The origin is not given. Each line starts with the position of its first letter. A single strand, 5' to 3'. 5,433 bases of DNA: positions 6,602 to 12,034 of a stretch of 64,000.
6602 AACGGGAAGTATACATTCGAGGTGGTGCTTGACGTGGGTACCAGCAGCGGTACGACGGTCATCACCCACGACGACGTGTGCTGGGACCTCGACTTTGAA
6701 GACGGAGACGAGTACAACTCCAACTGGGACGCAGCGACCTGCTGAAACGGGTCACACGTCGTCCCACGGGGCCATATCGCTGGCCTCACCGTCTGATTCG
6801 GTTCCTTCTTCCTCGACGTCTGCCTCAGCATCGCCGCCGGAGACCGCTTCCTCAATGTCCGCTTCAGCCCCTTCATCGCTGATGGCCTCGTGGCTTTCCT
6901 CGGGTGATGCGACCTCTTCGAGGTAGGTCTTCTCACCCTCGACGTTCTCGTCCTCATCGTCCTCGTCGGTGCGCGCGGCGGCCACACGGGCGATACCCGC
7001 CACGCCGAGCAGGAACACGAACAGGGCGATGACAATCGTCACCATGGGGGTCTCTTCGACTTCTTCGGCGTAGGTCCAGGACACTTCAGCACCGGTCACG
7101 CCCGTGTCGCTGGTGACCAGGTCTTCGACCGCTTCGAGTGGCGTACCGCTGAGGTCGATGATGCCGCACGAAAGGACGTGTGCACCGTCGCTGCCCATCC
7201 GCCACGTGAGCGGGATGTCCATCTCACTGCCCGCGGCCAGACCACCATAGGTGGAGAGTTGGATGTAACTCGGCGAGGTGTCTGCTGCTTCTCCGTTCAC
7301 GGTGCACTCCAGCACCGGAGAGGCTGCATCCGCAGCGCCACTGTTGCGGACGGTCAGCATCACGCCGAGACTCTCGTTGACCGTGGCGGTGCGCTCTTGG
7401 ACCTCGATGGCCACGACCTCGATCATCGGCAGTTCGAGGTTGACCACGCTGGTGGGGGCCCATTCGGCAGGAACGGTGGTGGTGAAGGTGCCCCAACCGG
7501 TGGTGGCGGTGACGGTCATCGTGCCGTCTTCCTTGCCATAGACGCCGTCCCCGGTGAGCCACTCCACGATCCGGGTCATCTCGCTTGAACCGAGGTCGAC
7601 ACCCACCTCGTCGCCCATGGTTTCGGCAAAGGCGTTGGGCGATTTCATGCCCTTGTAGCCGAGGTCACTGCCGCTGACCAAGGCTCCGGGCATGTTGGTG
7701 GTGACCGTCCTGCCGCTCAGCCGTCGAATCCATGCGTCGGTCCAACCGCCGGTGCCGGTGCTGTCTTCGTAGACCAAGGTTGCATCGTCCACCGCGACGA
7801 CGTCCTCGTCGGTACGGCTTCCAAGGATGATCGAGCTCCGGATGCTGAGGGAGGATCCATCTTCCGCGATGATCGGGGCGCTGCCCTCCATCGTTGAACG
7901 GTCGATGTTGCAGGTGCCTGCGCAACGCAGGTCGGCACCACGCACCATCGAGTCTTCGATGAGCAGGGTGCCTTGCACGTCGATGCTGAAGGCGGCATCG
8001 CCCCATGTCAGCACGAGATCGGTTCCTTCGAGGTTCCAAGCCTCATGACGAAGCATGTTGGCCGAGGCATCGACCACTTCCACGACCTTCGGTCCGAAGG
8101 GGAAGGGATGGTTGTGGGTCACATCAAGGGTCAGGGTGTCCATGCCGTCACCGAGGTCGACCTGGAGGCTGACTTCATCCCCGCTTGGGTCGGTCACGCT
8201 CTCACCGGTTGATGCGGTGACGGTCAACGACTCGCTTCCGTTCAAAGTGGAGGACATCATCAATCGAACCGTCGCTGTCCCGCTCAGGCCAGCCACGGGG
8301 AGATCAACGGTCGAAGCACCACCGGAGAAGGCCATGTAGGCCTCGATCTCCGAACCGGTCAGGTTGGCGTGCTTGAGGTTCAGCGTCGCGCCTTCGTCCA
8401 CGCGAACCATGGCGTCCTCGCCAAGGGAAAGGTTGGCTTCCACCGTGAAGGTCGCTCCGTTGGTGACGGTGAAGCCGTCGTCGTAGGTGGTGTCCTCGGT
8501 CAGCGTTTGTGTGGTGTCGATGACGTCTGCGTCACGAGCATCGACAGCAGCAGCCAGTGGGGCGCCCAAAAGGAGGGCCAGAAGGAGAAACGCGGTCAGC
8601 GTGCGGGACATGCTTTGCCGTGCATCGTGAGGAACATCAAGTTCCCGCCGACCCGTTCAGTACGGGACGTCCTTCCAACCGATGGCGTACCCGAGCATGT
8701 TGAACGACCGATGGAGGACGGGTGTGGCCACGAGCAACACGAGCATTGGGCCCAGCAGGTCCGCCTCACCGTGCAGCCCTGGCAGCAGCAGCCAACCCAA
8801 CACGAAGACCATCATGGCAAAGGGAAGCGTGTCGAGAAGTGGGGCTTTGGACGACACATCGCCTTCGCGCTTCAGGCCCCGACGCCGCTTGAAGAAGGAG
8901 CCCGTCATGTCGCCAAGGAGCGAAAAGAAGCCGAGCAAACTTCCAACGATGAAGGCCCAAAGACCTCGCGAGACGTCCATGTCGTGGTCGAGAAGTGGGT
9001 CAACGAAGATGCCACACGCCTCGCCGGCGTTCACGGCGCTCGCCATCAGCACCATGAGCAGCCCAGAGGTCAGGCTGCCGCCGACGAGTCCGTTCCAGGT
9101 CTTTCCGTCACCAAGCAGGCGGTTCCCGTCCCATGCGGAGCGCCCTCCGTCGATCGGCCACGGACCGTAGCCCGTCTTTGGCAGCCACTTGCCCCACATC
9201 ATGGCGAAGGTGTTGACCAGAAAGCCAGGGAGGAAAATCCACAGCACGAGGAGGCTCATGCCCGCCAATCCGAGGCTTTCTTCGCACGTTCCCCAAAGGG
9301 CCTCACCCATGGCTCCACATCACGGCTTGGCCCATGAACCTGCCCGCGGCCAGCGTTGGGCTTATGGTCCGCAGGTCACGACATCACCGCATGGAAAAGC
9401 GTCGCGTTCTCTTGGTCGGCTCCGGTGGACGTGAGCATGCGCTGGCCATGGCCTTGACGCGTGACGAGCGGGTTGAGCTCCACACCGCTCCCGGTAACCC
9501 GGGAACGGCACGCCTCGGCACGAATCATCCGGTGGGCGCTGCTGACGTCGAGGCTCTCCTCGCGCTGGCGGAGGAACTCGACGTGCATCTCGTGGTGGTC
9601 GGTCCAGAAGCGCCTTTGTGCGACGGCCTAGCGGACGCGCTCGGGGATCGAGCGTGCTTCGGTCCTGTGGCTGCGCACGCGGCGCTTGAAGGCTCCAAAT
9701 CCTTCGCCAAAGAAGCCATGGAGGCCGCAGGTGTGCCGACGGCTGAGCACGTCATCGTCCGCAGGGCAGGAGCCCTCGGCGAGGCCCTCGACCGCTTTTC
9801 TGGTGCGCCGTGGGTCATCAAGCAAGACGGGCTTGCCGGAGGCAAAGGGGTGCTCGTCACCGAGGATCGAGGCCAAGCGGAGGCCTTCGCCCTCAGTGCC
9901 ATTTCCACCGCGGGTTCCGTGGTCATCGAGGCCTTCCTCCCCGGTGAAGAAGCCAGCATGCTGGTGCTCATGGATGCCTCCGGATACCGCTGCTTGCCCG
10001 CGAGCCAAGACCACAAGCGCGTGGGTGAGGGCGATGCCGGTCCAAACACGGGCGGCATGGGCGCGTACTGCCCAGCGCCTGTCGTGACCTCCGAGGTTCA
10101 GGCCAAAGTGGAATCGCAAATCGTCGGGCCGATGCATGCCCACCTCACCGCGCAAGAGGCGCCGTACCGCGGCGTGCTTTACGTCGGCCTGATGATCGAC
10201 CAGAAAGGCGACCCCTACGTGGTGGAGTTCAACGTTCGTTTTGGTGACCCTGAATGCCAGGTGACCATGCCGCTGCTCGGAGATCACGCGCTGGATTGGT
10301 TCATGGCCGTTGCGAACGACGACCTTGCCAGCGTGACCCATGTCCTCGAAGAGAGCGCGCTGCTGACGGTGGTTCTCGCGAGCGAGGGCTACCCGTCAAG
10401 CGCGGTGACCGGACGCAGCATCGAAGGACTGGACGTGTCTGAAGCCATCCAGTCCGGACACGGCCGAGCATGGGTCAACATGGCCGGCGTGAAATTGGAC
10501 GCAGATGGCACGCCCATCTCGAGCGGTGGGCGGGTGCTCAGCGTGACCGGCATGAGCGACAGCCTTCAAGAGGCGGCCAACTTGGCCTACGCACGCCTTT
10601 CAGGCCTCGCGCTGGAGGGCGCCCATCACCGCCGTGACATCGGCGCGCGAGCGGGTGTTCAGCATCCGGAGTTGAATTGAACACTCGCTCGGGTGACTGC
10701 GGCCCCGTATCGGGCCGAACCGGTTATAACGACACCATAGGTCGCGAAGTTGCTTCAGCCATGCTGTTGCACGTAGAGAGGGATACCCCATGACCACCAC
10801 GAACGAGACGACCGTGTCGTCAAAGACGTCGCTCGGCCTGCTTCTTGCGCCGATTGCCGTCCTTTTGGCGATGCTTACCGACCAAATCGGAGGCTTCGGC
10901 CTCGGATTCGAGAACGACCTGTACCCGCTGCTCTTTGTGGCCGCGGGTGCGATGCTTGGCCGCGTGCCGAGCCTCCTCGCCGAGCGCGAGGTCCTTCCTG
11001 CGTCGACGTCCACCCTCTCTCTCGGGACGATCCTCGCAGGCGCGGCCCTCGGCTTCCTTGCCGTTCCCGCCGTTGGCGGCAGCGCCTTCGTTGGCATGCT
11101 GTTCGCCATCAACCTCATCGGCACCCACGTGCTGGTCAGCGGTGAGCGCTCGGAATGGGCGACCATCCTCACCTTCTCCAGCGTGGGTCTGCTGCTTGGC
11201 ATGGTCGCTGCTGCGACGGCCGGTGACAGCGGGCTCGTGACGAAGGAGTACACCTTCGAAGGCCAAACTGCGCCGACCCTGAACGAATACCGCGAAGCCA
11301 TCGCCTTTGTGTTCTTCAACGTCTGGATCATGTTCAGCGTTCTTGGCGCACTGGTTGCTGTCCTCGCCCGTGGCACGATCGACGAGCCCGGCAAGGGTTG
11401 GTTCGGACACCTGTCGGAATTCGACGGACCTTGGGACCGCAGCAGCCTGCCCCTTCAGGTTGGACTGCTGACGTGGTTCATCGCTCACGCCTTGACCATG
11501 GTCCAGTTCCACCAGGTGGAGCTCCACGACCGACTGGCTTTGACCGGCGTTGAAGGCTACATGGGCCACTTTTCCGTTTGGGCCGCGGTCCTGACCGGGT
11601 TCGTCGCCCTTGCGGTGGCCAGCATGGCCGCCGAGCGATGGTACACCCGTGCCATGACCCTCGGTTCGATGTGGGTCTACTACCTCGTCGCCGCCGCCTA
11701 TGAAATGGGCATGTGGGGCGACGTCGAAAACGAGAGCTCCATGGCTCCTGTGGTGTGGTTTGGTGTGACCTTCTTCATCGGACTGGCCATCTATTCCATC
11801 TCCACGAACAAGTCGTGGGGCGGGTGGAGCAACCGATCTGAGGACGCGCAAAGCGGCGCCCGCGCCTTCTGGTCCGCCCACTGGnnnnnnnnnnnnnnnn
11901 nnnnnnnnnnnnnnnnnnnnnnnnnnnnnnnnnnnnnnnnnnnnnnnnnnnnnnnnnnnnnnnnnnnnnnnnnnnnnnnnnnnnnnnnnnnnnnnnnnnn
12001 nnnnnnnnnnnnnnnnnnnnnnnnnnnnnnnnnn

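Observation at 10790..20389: Mega-AglB: a 3,199-aa oligosaccharyltransferase fused to an extra TM domain and a ~1,900-aa doubly anchored extracellular stalk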

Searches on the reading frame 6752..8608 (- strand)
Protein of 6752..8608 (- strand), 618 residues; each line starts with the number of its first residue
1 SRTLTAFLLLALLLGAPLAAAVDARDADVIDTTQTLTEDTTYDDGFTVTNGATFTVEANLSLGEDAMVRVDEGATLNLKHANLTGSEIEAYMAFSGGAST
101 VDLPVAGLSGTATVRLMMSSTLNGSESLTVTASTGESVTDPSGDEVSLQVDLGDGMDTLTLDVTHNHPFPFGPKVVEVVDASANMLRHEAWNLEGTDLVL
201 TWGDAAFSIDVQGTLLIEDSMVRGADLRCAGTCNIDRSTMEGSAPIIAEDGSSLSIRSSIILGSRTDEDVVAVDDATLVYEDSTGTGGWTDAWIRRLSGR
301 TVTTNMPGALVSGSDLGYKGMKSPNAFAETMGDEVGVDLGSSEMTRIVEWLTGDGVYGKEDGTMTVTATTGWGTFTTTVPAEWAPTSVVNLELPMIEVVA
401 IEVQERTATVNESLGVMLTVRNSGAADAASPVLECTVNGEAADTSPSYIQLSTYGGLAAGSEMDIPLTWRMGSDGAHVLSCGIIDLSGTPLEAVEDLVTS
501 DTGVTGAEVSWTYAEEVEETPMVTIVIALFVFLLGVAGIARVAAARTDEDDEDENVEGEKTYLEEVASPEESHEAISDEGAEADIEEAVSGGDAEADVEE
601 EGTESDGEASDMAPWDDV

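Call 7: search_protein_families(library=pfam, proteins=[window:6752-8608:-], max_evalue=0.001)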
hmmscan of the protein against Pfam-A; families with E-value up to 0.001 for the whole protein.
window:6752-8608:- (618 aa): 1 family
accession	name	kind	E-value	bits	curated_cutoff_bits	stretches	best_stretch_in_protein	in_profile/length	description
PF07705.17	CARDB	-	6.1e-07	30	22.7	1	399-480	6-80/101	CARDB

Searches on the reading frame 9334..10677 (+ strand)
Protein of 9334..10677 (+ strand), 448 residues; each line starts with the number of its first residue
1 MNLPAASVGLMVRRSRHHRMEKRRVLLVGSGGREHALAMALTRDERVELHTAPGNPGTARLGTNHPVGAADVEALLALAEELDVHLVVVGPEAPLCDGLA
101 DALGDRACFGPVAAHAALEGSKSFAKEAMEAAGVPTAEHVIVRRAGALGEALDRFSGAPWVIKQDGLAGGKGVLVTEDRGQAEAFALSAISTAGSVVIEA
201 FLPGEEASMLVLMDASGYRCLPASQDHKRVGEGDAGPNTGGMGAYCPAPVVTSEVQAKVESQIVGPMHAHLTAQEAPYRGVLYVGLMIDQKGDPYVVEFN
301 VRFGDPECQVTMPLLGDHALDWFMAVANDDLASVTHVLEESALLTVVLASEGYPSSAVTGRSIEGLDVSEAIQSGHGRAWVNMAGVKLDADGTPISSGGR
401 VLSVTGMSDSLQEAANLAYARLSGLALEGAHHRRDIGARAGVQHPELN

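Call 7: search_protein_families(library=pfam, proteins=[window:9334-10677:+], max_evalue=0.001)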
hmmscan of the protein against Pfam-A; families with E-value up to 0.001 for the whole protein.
window:9334-10677:+ (448 aa): 5 families
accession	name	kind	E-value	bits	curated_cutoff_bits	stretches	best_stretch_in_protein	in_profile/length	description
PF01071.24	GARS_A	-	2.1e-59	201.1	27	1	120-308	1-194/194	Phosphoribosylglycinamide synthetase, ATP-grasp (A) domain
PF02844.21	GARS_N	-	5e-29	101.4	29.5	1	24-119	2-100/100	Phosphoribosylglycinamide synthetase, N domain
PF02843.22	GARS_C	-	2.8e-21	76.1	34.8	1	344-439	2-92/92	Phosphoribosylglycinamide synthetase, C domain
PF02655.19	ATP-grasp_3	-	5.5e-06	27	23.2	1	154-304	28-158/160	ATP-grasp domain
PF02222.28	ATP-grasp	-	1.1e-05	25.6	27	1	128-226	2-102/179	ATP-grasp domain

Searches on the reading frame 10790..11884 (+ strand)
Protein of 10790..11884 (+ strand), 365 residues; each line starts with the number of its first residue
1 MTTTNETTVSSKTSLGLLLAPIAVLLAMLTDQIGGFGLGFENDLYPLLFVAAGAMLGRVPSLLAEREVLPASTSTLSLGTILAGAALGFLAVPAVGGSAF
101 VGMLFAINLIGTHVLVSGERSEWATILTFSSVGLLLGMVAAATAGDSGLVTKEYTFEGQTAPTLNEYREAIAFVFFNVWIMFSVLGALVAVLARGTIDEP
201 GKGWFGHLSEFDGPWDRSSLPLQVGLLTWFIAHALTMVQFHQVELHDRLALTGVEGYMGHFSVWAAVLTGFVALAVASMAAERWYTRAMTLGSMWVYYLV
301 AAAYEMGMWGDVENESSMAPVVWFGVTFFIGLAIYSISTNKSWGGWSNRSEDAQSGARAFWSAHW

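Call 18: search_protein_families(library=pfam, proteins=[window:10790-11884:+], max_evalue=1)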
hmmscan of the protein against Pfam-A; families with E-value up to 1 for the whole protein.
window:10790-11884:+ (365 aa): 1 family
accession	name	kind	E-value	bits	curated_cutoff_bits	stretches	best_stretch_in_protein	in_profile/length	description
PF23810.1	DUF7182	-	0.055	13.9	27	1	75-96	40-61/62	Family of unknown function (DUF7182)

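Call 44: search_protein_families(library=pfam, alignment_id=A3, max_evalue=10)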
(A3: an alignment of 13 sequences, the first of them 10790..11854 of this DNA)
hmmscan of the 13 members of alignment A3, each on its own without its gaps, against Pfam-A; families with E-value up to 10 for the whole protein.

A. member 1, window:10790-11854:+ (355 aa): 1 family
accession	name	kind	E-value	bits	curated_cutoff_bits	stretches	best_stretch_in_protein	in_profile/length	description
PF23810.1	DUF7182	-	0.052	13.9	27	1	75-96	40-61/62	Family of unknown function (DUF7182)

B. families by the number of members that match (of 13 scanned): 10 families
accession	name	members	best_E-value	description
PF15756.10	DUF4690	1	0.01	Small Novel Rich in Cartilage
PF22479.2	Pam3_gp18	1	0.039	Cyanophage baseplate Pam3 plug gp18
PF07694.17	5TM-5TMR_LYT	1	0.045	5TMR of 5TMR-LYT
PF23810.1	DUF7182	1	0.052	Family of unknown function (DUF7182)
PF24364.1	DUF7520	1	0.11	Family of unknown function (DUF7520)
PF02439.20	Adeno_E3_CR2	1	0.45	Adenovirus E3 region protein CR2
PF00036.39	EF-hand_1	1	0.8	EF hand domain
PF10953.13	DUF2754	1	1.2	Protein of unknown function (DUF2754)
PF00815.25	Histidinol_dh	1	1.5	Histidinol dehydrogenase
PF13405.12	EF-hand_6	1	4.4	EF-hand domain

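Call 45: search_solved_structures(query=A3, max_evalue=10)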
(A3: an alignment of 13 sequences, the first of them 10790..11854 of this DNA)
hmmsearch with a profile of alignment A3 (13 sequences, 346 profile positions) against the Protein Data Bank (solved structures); distinct sequences matched with E-value up to 10: 0.

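Call 87: find_homologous_proteins(query=A3, max_evalue=0.001)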
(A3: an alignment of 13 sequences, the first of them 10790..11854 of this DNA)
Query A3 (13 sequences) (355 aa, profile of the alignment): 15 proteins with E <= 0.001 among 8000 candidates.
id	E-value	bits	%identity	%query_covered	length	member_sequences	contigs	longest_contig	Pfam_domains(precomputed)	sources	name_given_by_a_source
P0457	9.2e-123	428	39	88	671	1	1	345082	PF02516.21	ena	-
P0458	4.4e-122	425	43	88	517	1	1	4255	-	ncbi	-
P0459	1.6e-121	424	40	88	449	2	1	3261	-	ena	-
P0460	3.6e-121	422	41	88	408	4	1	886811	-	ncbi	-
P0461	1.2e-120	421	40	88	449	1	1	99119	-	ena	-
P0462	6.4e-113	395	39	88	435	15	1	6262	-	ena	-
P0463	8.2e-113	395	82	100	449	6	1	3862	-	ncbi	ncbi:MAG TPA: hypothetical protein D7I05_00995, partial [Candidatus Poseidoniales archaeon]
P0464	8.1e-105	369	39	89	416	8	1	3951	-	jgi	-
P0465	5.5e-103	363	41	100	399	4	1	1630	-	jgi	jgi:hypothetical protein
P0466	6.0e-103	363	41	78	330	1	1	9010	-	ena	-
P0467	7.3e-91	323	77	74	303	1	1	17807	-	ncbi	ncbi:MAG TPA: hypothetical protein D7I09_07310, partial [Candidatus Poseidoniales archaeon]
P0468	9.3e-70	253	92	60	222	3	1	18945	-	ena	-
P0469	3.0e-62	229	96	64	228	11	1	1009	-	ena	-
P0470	1.6e-41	161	93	49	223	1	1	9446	-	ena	-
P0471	3.4e-32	130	95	32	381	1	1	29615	PF02516.21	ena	-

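Call 88: find_encoding_contigs(protein=P0460, flank=10000, max_places=2)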
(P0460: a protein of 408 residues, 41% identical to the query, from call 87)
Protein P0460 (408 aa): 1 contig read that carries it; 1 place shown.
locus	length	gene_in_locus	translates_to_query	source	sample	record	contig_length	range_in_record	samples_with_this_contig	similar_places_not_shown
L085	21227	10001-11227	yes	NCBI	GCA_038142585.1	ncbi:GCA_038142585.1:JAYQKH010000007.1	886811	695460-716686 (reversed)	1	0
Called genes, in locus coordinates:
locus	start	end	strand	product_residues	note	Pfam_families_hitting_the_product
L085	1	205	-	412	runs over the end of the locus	PF01970:TctA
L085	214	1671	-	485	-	-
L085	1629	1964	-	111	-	-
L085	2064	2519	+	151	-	PF01966:HD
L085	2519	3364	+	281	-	PF19276:HD_assoc_2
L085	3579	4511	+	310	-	-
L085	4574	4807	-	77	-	-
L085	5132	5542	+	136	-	-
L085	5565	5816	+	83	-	-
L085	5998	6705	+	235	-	PF13599:Pentapeptide_4 (weak), PF00805:Pentapeptide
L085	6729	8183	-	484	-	PF07705:CARDB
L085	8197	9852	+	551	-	PF02844:GARS_N, PF01071:GARS_A, PF02222:ATP-grasp (weak), PF02655:ATP-grasp_3, PF02843:GARS_C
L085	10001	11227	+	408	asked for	-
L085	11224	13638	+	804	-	PF02516:STT3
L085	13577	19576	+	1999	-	PF13620:CarboxypepD_reg (faint)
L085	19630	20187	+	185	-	-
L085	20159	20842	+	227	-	PF00082:Peptidase_S8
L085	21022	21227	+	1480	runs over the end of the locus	PF13229:Beta_helix (weak), PF17957:Big_7 (weak)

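Call 89: find_encoding_contigs(protein=P0461, flank=10000, max_places=2)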
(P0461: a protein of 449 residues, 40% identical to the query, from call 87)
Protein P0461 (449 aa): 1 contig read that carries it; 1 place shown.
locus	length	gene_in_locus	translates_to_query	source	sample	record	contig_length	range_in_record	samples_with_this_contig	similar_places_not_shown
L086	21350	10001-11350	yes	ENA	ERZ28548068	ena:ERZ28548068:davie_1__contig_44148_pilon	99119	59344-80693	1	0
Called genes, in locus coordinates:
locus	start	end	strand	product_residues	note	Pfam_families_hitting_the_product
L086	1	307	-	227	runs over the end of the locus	PF01970:TctA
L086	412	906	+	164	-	-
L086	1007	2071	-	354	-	-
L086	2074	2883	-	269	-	-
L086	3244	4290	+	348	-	PF01966:HD, PF19276:HD_assoc_2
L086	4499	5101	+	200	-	-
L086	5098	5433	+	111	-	-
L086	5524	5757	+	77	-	-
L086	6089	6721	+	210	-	-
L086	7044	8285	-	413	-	PF07705:CARDB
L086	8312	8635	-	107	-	-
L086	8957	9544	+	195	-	PF01071:GARS_A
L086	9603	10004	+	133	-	PF02843:GARS_C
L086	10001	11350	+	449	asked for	-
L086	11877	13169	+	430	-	-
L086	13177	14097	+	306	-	-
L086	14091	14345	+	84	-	-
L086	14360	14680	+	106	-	-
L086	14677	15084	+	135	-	-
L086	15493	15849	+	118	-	-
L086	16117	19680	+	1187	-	PF13620:CarboxypepD_reg (weak)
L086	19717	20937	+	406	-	PF00082:Peptidase_S8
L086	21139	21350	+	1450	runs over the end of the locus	PF13229:Beta_helix, PF17957:Big_7 (faint)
